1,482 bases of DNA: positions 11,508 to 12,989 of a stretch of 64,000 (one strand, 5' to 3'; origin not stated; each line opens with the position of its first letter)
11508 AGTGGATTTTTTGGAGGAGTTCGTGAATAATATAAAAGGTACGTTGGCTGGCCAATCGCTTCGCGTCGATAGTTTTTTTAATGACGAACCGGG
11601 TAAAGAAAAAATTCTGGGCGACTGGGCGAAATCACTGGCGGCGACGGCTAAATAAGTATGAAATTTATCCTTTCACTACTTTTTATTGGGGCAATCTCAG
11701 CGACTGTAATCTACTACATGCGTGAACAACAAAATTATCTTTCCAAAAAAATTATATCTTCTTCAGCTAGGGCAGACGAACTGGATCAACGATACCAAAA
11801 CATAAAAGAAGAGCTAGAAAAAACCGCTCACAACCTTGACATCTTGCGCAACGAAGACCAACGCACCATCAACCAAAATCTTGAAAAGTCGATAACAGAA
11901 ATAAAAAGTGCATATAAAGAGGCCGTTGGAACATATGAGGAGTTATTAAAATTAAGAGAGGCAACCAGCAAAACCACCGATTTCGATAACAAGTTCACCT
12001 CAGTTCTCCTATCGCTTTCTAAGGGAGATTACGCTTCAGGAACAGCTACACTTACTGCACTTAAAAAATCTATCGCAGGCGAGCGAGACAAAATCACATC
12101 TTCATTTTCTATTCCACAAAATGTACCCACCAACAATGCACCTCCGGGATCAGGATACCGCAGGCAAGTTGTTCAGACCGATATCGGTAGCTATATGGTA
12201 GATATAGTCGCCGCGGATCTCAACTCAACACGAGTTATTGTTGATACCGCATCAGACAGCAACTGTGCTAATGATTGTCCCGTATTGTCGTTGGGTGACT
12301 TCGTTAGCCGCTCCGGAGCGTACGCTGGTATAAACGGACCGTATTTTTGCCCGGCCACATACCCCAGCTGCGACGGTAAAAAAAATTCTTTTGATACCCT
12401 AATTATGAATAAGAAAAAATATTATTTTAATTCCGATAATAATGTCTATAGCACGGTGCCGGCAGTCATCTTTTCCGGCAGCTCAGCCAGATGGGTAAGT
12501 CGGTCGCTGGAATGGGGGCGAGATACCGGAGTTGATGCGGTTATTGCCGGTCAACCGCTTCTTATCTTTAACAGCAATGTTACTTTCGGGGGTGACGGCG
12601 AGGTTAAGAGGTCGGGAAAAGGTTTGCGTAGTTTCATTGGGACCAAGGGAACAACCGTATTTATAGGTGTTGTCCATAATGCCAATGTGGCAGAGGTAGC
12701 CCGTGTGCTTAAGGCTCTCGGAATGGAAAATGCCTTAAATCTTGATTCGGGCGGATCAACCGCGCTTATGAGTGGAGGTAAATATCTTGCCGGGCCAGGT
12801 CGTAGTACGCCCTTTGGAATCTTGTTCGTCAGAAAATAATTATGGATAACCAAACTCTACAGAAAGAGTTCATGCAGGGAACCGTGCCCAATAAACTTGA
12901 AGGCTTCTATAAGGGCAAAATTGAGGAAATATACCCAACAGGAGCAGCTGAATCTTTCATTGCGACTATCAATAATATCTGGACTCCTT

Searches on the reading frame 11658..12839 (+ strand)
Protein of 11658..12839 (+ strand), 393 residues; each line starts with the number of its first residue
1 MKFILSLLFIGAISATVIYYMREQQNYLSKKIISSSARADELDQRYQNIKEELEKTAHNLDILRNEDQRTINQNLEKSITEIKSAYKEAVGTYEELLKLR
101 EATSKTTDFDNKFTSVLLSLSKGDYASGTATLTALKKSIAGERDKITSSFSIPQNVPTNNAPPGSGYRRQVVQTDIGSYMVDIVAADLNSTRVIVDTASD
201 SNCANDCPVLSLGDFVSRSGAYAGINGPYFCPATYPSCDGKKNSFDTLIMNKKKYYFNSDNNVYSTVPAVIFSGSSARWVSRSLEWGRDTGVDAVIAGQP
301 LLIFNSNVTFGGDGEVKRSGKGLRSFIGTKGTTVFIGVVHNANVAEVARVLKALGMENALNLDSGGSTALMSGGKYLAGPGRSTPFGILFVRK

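Call 90: search_protein_families(library=pfam, proteins=[window:11658-12839:+], max_evalue=0.00001)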
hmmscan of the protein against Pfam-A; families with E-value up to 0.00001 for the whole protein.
window:11658-12839:+ (393 aa): 1 family
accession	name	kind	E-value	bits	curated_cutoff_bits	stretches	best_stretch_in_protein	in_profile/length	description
PF09992.14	NAGPA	-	1e-14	55.5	25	1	220-389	2-167/169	Phosphodiester glycosidase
